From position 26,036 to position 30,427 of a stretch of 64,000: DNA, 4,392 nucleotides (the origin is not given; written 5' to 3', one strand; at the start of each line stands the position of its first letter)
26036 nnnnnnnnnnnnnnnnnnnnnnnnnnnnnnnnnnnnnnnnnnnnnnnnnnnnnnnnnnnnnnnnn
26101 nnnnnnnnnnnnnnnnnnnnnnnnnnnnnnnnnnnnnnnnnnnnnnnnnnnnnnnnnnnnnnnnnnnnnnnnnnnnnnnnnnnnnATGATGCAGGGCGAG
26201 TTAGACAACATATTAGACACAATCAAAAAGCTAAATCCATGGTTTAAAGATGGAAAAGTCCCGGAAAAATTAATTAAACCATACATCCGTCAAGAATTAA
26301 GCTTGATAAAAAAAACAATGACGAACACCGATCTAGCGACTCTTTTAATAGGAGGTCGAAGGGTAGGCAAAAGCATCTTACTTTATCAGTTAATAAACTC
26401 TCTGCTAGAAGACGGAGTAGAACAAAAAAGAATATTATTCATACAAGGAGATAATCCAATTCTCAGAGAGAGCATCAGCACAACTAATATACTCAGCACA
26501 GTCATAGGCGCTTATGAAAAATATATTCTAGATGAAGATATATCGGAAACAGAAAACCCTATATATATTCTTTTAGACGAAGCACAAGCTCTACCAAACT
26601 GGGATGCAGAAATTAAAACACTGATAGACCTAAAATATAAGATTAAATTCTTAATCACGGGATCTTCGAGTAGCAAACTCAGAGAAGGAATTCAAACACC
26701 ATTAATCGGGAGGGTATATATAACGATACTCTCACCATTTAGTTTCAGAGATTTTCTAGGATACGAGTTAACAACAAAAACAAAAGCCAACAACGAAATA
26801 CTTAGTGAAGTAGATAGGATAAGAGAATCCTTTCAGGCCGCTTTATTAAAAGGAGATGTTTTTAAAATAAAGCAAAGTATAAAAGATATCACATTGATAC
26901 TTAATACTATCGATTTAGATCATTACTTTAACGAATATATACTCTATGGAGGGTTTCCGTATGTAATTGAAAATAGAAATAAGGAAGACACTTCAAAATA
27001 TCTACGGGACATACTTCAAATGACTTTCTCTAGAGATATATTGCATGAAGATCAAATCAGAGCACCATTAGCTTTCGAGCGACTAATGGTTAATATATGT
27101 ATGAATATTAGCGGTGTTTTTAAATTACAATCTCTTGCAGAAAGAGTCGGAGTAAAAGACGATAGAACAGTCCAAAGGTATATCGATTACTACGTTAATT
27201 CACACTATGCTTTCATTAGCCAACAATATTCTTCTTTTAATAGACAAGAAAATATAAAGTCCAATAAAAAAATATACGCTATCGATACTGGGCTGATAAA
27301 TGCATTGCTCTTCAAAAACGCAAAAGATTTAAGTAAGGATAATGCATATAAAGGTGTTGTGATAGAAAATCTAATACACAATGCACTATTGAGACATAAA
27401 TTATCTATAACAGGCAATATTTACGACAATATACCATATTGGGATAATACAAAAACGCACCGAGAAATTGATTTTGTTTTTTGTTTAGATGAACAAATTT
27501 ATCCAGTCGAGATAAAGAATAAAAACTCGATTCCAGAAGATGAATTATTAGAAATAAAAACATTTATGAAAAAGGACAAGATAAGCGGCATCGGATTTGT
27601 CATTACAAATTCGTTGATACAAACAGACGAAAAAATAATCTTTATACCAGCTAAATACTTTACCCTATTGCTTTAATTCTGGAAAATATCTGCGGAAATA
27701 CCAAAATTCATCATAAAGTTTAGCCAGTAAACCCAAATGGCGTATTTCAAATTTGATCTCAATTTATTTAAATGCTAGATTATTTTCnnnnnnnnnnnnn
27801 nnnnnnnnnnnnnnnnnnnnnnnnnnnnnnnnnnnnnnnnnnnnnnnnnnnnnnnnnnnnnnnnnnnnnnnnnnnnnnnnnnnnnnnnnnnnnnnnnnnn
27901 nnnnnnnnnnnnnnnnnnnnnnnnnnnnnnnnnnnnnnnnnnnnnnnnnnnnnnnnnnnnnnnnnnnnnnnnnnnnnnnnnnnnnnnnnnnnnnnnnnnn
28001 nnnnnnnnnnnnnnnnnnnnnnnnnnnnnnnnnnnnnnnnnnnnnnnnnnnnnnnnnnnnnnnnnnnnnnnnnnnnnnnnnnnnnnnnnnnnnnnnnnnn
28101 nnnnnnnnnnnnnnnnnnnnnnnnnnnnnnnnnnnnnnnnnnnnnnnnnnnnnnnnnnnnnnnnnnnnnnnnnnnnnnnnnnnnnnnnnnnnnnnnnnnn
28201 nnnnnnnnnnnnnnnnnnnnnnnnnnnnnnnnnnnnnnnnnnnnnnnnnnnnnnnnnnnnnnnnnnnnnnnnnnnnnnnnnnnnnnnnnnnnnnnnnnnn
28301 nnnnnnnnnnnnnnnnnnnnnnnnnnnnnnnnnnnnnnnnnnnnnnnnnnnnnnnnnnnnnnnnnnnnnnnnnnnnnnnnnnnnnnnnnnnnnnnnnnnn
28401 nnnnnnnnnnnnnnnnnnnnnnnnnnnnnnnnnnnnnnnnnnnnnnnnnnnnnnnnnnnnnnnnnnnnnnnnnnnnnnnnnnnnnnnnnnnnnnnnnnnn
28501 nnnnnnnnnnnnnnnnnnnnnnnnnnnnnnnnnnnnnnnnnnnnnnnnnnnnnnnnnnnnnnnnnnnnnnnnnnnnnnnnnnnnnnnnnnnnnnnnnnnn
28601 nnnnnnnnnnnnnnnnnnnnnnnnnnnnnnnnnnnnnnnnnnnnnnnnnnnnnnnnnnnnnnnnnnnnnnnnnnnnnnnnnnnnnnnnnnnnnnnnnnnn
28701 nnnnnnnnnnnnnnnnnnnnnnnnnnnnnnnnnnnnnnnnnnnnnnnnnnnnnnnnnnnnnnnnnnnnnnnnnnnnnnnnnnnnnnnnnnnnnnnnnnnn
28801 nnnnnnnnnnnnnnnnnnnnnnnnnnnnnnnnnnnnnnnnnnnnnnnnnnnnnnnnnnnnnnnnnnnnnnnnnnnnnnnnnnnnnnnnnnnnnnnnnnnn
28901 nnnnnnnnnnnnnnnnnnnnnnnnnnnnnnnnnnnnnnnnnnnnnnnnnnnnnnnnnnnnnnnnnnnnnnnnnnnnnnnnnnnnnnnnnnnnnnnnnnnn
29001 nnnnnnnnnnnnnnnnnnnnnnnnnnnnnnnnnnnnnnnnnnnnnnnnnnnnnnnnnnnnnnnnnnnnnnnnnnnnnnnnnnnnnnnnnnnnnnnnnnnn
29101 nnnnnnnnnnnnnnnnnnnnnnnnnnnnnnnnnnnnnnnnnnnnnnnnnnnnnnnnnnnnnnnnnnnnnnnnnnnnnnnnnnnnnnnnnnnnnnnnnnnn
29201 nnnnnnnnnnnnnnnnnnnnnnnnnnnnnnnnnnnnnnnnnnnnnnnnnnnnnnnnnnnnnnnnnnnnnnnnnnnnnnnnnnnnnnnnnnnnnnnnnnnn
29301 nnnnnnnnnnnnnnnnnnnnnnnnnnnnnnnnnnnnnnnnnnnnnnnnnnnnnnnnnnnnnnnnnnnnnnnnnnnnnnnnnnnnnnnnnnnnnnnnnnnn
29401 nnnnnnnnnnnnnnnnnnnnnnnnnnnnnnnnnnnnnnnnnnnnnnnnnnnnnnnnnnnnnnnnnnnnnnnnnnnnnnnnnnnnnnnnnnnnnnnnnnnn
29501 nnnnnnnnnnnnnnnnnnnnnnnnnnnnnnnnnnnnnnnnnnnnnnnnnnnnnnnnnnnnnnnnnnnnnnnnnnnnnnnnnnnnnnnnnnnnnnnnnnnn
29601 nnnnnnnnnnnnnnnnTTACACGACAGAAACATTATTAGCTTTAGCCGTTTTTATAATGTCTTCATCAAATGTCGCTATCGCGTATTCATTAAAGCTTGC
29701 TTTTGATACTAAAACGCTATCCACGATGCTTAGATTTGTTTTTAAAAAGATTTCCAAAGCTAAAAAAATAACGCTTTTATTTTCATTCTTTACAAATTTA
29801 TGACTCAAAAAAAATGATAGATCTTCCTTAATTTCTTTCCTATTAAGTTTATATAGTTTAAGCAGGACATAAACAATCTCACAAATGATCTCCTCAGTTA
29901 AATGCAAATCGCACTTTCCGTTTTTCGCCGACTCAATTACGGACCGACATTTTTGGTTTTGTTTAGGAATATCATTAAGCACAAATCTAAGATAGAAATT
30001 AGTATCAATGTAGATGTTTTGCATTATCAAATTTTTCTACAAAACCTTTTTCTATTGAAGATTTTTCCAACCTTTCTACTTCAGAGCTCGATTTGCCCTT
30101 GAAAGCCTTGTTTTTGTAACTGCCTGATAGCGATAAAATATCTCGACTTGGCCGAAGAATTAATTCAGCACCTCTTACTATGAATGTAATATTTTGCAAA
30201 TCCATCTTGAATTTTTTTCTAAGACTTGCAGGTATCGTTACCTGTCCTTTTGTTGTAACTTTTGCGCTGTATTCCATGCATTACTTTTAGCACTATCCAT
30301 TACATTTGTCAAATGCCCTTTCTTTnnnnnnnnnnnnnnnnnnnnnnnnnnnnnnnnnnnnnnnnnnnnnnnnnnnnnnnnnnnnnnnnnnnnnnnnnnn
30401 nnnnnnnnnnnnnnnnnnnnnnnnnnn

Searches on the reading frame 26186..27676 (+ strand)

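Call 3: search_protein_families(library=pfam, proteins=[window:26186-27676:+], max_evalue=0.01)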
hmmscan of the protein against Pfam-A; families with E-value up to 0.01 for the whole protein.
window:26186-27676:+ (496 aa): 4 families
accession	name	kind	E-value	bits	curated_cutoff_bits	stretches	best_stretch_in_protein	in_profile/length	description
PF13635.12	DUF4143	-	1e-27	97.3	28.1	1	283-445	2-159/160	Domain of unknown function (DUF4143)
PF13173.12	AAA_14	-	4.4e-27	95.1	27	1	51-191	4-129/129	AAA domain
PF08378.17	NERD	-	0.00055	20.9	22.1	1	398-484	10-88/111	Nuclease-related domain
PF01637.24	ATPase_2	-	0.0013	19.1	33.2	0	37-185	7-182/225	ATPase domain predominantly from Archaea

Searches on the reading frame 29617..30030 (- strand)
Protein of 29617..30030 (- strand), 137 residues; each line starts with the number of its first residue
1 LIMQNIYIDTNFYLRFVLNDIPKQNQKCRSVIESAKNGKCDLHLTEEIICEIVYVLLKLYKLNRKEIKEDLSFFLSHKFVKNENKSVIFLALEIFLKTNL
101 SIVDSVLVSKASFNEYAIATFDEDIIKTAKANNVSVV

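Call 3: search_protein_families(library=pfam, proteins=[window:29617-30030:-], max_evalue=0.01)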
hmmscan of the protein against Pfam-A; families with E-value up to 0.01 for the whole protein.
window:29617-30030:- (137 aa): 3 families
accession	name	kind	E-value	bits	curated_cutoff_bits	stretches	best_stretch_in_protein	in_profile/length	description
PF01850.27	PIN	-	1.2e-11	45.8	23.6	1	6-130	1-119/120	PIN domain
PF13470.12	PIN_3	-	4e-06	28.1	27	1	7-72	3-68/115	PIN domain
PF16289.11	PIN_12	-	0.00054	20.8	32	1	6-91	1-88/172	PIN domain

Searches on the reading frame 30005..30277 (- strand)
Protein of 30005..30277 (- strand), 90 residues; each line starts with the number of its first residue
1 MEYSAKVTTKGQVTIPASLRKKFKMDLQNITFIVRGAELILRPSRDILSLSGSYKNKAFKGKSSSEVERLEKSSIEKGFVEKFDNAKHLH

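Call 3: search_protein_families(library=pfam, proteins=[window:30005-30277:-], max_evalue=0.01)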
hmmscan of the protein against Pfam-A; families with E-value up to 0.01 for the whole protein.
window:30005-30277:- (90 aa): 2 families
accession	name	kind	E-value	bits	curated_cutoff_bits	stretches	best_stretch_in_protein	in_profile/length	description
PF04014.23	MazE_antitoxin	-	0.0003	21.1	24.7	1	6-46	3-45/48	Antidote-toxin recognition MazE, bacterial antitoxin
PF24471.1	KH_DEAH11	-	0.0022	18.1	27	1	21-57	20-56/70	DEAH11-like, KH-domain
